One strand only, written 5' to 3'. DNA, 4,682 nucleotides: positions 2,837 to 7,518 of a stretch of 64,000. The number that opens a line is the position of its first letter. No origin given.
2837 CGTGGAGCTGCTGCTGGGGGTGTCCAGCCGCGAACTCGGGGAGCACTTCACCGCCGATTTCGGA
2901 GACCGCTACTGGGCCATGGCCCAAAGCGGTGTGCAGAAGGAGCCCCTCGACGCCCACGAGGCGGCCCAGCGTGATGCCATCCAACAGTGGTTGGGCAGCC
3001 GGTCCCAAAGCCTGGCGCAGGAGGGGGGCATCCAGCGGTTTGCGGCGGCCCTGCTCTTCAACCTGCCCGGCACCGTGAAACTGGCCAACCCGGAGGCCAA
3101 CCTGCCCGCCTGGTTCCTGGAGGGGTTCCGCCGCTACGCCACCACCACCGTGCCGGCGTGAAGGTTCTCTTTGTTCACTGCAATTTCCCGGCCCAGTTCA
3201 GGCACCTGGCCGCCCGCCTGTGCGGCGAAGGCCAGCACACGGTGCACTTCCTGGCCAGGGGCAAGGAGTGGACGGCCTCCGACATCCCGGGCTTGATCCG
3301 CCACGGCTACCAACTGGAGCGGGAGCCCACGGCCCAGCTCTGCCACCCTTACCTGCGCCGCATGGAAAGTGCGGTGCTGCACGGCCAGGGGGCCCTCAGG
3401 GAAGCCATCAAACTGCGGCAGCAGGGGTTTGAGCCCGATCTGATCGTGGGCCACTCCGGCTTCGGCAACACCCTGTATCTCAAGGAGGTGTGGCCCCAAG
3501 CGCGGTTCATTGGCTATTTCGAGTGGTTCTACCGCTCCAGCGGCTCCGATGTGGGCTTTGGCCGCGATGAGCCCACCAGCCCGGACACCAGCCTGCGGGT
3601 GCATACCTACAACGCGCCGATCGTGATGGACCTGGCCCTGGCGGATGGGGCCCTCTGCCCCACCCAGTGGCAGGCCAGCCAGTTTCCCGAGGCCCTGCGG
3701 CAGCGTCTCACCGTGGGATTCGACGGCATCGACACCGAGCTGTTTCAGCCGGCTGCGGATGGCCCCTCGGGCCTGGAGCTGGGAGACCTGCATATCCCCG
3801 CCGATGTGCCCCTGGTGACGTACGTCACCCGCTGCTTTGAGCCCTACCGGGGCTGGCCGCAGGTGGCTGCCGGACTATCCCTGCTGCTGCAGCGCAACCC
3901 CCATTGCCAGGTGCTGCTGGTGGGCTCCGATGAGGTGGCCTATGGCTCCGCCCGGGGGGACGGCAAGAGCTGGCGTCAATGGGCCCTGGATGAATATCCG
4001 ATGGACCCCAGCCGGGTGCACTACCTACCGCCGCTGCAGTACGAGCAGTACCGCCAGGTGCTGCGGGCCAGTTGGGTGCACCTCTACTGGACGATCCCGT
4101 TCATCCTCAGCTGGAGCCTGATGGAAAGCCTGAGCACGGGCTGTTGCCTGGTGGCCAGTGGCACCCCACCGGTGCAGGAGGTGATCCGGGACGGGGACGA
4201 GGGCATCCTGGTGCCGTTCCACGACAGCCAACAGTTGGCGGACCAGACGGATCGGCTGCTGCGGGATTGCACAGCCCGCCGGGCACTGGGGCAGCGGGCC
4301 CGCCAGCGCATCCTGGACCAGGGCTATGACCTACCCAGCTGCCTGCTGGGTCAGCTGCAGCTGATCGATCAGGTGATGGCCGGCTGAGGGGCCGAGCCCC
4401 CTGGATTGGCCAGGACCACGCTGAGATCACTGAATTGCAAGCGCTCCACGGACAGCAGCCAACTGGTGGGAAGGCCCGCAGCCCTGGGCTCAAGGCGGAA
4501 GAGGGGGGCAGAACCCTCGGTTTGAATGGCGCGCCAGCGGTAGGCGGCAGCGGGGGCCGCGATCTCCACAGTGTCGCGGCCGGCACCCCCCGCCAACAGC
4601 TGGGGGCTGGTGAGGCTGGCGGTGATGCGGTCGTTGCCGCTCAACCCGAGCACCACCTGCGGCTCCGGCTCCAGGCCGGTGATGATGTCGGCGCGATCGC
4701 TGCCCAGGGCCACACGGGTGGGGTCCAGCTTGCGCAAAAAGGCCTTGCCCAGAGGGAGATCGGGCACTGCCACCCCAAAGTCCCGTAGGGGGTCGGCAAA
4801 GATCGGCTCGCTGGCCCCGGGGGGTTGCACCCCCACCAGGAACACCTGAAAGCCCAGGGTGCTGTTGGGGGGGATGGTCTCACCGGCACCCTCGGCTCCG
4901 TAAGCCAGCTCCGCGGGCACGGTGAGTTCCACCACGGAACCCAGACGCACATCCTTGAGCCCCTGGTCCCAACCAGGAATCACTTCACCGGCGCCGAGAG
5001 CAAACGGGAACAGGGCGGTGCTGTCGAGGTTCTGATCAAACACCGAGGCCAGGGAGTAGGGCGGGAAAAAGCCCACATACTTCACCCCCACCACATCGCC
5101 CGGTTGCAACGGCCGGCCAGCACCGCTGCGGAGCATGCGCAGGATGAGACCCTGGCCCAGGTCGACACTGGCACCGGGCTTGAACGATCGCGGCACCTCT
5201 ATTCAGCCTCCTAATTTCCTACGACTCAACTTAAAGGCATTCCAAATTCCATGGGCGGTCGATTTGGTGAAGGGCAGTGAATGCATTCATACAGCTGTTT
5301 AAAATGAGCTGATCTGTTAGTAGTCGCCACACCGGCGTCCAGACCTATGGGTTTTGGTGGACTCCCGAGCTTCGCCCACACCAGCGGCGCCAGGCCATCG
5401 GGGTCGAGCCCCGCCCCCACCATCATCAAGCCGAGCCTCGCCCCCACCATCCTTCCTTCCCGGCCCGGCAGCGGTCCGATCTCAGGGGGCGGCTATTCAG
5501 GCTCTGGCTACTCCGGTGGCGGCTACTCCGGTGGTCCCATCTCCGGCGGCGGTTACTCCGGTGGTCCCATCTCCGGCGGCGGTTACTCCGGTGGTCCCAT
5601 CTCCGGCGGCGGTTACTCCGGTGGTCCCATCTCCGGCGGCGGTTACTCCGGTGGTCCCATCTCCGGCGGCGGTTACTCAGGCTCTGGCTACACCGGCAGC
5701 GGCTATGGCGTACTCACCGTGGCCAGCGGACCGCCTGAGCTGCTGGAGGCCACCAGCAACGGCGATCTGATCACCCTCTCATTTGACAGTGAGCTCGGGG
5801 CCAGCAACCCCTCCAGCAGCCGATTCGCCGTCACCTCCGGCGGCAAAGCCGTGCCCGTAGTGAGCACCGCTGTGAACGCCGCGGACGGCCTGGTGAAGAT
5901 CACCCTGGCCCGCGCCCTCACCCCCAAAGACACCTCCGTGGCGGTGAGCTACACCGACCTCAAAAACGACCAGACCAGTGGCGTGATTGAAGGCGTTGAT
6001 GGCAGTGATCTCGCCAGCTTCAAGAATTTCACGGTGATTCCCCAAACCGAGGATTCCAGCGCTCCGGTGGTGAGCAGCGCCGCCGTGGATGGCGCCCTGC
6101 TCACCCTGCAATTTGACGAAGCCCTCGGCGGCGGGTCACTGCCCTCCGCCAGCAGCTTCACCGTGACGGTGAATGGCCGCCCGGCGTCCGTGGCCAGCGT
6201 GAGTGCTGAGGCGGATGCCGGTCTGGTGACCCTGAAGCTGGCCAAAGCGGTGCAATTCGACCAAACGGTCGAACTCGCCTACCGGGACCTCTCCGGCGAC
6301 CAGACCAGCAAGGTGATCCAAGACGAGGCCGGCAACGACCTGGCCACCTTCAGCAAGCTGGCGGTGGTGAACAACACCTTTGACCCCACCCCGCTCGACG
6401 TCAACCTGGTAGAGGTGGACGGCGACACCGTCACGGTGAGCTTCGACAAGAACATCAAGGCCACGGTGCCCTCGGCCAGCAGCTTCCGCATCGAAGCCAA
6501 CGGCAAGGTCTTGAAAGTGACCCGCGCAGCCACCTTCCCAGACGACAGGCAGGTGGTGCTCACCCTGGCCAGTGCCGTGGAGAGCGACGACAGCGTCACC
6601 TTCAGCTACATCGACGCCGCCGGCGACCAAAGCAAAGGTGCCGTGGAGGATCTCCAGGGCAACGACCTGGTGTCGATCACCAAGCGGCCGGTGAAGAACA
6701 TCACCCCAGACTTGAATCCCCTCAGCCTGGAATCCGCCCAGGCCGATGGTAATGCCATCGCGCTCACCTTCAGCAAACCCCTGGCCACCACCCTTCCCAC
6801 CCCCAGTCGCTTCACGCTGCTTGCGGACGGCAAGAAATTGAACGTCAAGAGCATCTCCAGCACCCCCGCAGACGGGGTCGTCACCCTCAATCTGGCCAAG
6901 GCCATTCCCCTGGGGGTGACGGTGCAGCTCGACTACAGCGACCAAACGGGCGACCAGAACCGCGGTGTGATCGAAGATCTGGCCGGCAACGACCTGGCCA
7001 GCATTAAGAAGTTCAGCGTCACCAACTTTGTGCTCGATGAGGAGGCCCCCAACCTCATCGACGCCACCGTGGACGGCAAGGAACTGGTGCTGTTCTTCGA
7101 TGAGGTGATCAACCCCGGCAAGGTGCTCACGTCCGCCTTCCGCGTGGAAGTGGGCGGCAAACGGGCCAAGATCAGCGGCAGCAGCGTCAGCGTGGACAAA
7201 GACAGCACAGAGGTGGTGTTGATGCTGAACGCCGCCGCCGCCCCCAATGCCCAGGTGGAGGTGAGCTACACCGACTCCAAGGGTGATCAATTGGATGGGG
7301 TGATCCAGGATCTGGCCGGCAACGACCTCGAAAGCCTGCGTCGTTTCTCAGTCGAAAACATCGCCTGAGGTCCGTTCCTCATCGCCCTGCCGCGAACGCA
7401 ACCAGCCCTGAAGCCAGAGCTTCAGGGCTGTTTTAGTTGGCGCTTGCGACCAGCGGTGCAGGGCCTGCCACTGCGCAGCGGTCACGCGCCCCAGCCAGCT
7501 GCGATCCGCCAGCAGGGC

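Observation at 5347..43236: Six-member family: a fixed 5xSwmB C-terminal cassette carrying interchangeable N-terminal heads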

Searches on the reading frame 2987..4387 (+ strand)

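Call 5: search_protein_families(library=pfam, proteins=[window:2987-4387:+], max_evalue=0.001)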
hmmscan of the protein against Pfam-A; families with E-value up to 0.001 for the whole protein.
window:2987-4387:+ (466 aa): 4 families
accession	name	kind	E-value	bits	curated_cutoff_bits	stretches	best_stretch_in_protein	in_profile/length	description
PF12000.14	Glyco_trans_4_3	-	2.1e-56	190.7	25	1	83-252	2-167/168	Glycosyl transferase family 4 group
PF13524.12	Glyco_trans_1_2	-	2.6e-12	47.3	25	1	302-444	10-131/144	Glycosyl transferase-like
PF00534.26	Glycos_transf_1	-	3.7e-10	40.1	26.4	1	274-441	15-172/172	Glycosyl transferases group 1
PF13692.12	Glyco_trans_1_4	-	5.2e-10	40.2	27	1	276-427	3-142/142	Glycosyl transferases group 1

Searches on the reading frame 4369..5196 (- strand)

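Call 5: search_protein_families(library=pfam, proteins=[window:4369-5196:-], max_evalue=0.001)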
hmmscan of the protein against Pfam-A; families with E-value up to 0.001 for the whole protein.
window:4369-5196:- (275 aa): 1 family
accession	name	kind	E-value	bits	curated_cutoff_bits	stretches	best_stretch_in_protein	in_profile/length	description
PF00254.34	FKBP_C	-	2.3e-22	79.6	21.1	1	30-121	5-94/94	FKBP-type peptidyl-prolyl cis-trans isomerase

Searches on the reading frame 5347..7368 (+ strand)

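Call 3: search_protein_families(library=pfam, proteins=[window:5347-7368:+], max_evalue=0.01)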
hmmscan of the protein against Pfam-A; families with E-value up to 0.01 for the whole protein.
window:5347-7368:+ (673 aa): 6 families
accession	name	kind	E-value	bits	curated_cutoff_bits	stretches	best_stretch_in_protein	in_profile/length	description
PF13753.12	SWM_repeat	-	8.6e-66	218.6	27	5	236-314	2-83/86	Putative flagellar system-associated repeat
PF13205.12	Big_5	-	5.3e-12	46.8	23.6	0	578-662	23-96/105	Bacterial Ig-like domain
PF18957.6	RibLong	-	4.1e-08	34.4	27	0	152-212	30-88/93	Long Rib domain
PF10989.13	DUF2808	-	3.7e-06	27.5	25.3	0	494-533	72-112/146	Protein of unknown function (DUF2808)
PF15603.11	Imm74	-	0.00049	20.6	27.1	0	595-641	6-56/80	Immunity protein 74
PF13280.12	WYL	-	0.0009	19.6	21.8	0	403-429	2-29/70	WYL domain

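Call 36: search_protein_families(library=ncbifam, proteins=[window:5347-7365:+], max_evalue=0.001)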
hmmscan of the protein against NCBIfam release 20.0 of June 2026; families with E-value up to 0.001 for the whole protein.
window:5347-7365:+ (673 aa): 2 families
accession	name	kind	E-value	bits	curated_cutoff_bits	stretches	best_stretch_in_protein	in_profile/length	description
TIGR02059.1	swm_rep_I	domain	1.1e-41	141.2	40.1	5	243-314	24-97/101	cyanobacterial long protein repeat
NF038186.1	YPDG_rpt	domain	3.6e-05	24.7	40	0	607-650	46-93/98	YPDG domain-containing protein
